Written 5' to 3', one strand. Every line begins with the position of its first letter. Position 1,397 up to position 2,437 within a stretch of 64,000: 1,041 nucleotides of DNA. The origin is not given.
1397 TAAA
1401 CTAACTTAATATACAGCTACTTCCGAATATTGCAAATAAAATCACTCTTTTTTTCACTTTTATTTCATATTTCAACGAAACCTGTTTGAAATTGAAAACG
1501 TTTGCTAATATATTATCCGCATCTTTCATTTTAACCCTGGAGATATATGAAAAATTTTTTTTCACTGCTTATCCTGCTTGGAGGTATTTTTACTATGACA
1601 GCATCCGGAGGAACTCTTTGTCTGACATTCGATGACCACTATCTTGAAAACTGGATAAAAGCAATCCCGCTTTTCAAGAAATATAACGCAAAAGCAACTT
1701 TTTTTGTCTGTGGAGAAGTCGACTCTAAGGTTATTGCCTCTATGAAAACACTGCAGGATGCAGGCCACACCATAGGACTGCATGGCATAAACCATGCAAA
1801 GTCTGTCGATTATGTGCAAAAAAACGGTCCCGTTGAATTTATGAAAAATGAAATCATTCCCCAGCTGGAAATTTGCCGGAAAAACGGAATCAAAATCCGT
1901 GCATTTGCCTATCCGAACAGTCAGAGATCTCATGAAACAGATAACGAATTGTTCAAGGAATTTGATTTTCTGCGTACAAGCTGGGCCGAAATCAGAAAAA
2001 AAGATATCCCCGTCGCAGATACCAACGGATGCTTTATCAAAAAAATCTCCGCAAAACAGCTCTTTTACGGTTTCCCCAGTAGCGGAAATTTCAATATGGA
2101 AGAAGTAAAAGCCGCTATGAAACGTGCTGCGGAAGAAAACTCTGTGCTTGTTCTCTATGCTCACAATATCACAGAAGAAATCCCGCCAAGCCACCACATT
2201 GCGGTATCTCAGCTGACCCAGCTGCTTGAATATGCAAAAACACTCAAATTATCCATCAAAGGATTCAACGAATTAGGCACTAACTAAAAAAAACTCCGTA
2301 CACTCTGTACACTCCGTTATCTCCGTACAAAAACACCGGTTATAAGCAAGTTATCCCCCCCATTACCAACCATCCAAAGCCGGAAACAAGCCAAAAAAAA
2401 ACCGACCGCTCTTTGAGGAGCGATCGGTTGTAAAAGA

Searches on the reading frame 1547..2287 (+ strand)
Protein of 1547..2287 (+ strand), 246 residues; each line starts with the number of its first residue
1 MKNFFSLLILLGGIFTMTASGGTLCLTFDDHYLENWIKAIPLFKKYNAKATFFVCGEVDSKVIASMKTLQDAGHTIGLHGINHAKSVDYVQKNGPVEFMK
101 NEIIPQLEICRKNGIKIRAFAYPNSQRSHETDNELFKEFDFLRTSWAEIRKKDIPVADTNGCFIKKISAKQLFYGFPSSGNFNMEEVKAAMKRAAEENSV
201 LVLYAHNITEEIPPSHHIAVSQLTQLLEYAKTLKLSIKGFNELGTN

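Call 67: search_protein_families(library=pfam, proteins=[window:1547-2287:+], max_evalue=0.0001)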
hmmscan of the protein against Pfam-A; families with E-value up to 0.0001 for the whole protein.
window:1547-2287:+ (246 aa): 2 families
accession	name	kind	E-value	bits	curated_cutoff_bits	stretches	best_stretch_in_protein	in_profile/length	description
PF01522.26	Polysacc_deac_1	-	6.9e-16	58.8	23.1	1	20-133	5-114/124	Polysaccharide deacetylase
PF10096.14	DUF2334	-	2.2e-08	34.4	26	1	59-209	52-190/203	Uncharacterized protein conserved in bacteria (DUF2334)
